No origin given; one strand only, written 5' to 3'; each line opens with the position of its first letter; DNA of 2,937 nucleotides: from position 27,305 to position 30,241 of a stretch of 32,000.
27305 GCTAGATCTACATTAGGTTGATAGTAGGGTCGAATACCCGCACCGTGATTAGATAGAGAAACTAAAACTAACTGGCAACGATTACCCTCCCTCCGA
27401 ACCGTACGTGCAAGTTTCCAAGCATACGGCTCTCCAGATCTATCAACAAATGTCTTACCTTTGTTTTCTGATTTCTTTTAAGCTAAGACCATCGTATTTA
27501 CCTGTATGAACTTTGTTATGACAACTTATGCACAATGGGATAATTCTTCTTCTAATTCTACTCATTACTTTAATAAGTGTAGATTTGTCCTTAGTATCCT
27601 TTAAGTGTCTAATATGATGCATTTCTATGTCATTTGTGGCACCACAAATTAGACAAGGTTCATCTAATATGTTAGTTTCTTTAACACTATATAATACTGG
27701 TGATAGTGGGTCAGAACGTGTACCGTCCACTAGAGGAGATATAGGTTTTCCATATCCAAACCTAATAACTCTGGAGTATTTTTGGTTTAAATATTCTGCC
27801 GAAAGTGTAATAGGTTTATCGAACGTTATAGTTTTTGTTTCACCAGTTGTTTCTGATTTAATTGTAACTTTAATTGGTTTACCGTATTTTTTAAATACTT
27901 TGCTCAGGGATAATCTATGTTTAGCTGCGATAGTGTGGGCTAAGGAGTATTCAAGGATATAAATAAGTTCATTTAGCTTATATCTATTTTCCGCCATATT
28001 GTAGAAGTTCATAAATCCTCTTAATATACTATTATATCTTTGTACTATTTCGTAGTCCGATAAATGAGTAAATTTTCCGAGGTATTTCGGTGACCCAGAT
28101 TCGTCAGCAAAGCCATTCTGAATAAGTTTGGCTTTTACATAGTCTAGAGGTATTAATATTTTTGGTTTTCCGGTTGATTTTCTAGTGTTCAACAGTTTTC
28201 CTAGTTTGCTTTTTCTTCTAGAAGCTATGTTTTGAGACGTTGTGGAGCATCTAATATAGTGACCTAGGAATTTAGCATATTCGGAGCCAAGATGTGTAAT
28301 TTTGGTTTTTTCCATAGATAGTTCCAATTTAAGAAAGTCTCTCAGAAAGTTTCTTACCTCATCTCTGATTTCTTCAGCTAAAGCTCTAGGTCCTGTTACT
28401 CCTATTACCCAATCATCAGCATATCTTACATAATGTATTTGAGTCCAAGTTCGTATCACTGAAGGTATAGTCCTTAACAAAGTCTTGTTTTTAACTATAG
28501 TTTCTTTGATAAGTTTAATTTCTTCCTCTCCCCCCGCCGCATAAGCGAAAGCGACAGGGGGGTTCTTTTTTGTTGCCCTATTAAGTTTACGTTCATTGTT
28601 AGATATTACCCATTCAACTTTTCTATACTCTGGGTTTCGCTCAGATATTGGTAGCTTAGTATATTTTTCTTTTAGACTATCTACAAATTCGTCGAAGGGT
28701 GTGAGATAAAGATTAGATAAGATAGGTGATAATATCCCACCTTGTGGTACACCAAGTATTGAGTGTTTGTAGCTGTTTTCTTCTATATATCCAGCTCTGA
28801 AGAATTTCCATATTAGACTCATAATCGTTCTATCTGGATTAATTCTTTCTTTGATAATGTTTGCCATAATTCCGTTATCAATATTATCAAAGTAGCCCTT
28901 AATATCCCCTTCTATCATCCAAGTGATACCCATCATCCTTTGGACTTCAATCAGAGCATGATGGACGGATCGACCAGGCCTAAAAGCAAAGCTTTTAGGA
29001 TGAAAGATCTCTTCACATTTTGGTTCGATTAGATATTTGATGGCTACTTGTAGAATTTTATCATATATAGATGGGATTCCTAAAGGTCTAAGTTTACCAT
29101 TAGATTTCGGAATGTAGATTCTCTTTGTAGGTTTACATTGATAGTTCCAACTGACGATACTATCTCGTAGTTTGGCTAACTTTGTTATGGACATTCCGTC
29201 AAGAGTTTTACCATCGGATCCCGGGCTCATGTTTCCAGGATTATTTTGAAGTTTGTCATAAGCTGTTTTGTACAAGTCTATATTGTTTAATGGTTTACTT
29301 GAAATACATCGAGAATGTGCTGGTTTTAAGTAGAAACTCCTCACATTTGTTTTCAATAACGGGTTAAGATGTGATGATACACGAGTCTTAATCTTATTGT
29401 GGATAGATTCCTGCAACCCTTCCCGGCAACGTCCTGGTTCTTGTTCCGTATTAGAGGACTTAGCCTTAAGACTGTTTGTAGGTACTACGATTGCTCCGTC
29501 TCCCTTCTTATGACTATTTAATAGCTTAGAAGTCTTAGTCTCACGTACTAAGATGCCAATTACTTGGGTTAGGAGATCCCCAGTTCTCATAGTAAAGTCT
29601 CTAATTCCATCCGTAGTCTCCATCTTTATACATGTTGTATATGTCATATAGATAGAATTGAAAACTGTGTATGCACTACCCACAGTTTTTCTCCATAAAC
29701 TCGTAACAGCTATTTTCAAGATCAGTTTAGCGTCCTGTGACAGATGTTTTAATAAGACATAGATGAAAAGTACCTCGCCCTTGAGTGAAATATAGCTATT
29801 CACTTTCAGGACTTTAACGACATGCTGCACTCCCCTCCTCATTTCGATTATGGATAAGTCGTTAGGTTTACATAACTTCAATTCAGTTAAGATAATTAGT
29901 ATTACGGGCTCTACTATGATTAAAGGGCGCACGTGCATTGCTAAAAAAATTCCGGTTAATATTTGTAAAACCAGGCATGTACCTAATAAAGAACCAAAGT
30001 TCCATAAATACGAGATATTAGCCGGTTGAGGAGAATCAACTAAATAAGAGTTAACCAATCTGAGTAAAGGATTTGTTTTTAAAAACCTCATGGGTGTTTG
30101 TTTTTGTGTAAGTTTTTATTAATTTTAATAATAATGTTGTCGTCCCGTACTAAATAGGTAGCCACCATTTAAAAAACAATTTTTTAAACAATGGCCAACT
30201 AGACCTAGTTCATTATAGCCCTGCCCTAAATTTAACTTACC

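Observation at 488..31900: Window-wide family of GC-rich nested-palindrome elements built from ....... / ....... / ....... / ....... modules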

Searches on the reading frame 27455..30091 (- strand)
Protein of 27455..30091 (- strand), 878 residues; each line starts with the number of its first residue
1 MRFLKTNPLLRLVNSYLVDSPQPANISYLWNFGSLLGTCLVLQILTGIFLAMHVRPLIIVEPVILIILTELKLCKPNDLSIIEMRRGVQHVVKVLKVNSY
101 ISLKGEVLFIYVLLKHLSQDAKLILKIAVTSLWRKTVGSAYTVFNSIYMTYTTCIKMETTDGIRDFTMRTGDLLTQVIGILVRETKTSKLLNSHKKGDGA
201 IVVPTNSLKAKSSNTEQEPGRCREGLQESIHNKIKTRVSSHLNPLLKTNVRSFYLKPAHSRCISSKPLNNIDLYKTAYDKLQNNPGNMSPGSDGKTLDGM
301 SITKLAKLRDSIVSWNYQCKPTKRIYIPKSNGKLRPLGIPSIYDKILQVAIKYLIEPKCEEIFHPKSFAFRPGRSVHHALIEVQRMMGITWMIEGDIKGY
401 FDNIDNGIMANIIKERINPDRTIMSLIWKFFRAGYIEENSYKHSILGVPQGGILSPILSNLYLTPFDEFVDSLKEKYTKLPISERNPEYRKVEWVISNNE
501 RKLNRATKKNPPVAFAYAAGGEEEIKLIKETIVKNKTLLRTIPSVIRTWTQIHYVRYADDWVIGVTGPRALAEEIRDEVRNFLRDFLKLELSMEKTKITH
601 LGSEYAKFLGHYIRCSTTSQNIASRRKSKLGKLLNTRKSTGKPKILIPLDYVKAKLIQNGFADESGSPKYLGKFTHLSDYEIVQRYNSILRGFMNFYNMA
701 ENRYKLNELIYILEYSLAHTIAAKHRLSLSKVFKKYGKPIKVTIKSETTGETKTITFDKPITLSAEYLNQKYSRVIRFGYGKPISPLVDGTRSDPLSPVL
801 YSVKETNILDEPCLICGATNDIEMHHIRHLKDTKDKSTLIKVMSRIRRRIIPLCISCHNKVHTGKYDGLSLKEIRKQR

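Call 11: list_cluster_members(proteins=[window:27455-30091:-, window:12722-14086:-, window:6219-6689:-, window:11010-11312:-])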
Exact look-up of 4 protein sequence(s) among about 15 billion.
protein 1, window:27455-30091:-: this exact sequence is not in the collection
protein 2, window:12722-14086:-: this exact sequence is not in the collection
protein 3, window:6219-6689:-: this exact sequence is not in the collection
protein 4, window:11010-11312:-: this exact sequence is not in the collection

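Call 13: find_homologous_proteins(query=window:27455-30091:-, max_evalue=1e-20)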
Query window:27455-30091:- (878 aa): 4551 proteins with E <= 1e-20 among 8000 candidates; the best 120 are listed.
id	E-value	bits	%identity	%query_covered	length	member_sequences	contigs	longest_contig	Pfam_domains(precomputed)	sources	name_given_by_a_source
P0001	0.0e+0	1224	70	91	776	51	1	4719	PF01348.27,PF00078.33,PF21368.4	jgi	jgi:group II intron reverse transcriptase/maturase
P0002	0.0e+0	1193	68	92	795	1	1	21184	PF01348.27,PF00078.33,PF21368.4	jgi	jgi:nicotine oxidoreductase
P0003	0.0e+0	1149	62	100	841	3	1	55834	PF00033.25,PF01348.27,PF00078.33,PF21368.4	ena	-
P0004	0.0e+0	1071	66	87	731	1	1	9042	PF01348.27,PF00078.33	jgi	jgi:nicotine oxidoreductase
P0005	0.0e+0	1011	64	82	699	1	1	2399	PF01348.27,PF00078.33,PF21368.4,PF08388.17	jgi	jgi:group II intron reverse transcriptase/maturase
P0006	9.0e-296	1001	63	88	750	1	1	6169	PF00033.25,PF01348.27,PF00078.33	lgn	-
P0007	3.4e-286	970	57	93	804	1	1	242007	PF01348.27,PF00078.33,PF21368.4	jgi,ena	jgi:group II intron reverse transcriptase/maturase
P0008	3.5e-282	956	56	95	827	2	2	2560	PF01348.27,PF00078.33,PF21368.4,PF00115.26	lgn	-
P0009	2.8e-277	940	63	84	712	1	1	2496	PF01348.27,PF00078.33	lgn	-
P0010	1.7e-276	938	55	94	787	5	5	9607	PF01348.27,PF00078.33,PF21368.4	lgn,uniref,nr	uniref:Reverse transcriptase domain-containing protein n=1 Tax=Ophiocordyceps sinensis TaxID=72228 R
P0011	4.2e-274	930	55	95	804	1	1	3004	PF01348.27,PF00078.33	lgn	-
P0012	8.4e-268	909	52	94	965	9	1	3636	PF01348.27,PF00078.33,PF00510.24,PF21368.4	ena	-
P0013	1.2e-266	905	53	95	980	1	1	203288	PF01348.27,PF00078.33,PF21368.4,PF08388.17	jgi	jgi:nicotine oxidoreductase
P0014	2.7e-260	884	56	87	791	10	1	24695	PF01348.27,PF00078.33,PF08388.17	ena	-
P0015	3.4e-260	884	53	95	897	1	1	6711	PF01348.27,PF00078.33,PF21368.4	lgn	-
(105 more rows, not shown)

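Call 15: find_encoding_contigs(protein=P0003, flank=10000, max_places=3)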
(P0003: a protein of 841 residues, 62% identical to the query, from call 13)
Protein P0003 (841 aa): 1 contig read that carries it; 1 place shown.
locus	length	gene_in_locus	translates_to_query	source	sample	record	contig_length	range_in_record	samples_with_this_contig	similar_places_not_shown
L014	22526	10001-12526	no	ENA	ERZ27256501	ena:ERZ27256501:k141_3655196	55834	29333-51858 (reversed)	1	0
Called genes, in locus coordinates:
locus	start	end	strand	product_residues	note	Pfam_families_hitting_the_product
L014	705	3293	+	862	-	PF00078:RVT_1, PF01348:Intron_maturas2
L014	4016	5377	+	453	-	PF00507:Oxidored_q4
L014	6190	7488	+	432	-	PF00146:NADHdh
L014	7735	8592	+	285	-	PF00119:ATP-synt_A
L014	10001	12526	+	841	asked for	PF00033:Cytochrome_B (weak), PF00078:RVT_1, PF01348:Intron_maturas2, PF21368:AI2M-like_HNH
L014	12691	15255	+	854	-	PF00078:RVT_1, PF01348:Intron_maturas2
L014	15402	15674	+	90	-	PF00033:Cytochrome_B, PF13631:Cytochrom_B_N_2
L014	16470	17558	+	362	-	PF00961:LAGLIDADG_1, PF14528:LAGLIDADG_3 (faint), PF00961:LAGLIDADG_1 (weak)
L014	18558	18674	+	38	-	-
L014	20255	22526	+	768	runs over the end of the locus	PF00078:RVT_1, PF01348:Intron_maturas2, PF21368:AI2M-like_HNH (weak)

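Call 39: find_encoding_contigs(protein=P0002, flank=10000, max_places=2)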
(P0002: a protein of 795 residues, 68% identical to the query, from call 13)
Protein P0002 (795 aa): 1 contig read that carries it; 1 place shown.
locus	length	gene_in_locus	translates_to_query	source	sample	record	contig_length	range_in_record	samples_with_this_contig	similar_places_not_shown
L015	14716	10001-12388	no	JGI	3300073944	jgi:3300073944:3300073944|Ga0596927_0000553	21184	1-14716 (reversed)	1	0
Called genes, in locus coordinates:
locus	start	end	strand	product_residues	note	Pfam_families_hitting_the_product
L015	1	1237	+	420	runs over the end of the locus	PF00961:LAGLIDADG_1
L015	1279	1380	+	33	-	-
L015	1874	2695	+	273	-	PF00961:LAGLIDADG_1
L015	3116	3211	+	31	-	-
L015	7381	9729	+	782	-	PF00078:RVT_1, PF01348:Intron_maturas2, PF21368:AI2M-like_HNH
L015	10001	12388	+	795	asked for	PF00078:RVT_1, PF01348:Intron_maturas2, PF21368:AI2M-like_HNH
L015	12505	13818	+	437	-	PF00033:Cytochrome_B, PF13631:Cytochrom_B_N_2, PF00961:LAGLIDADG_1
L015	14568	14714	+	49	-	?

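Call 40: find_encoding_contigs(protein=P0001, flank=10000, max_places=2)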
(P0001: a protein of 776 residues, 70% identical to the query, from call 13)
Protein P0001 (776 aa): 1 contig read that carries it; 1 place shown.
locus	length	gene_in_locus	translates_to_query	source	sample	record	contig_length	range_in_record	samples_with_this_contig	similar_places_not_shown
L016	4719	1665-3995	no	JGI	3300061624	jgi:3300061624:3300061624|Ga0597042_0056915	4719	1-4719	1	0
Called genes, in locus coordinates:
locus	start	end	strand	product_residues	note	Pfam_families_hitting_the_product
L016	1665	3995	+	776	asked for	PF00078:RVT_1, PF01348:Intron_maturas2, PF21368:AI2M-like_HNH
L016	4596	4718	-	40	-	?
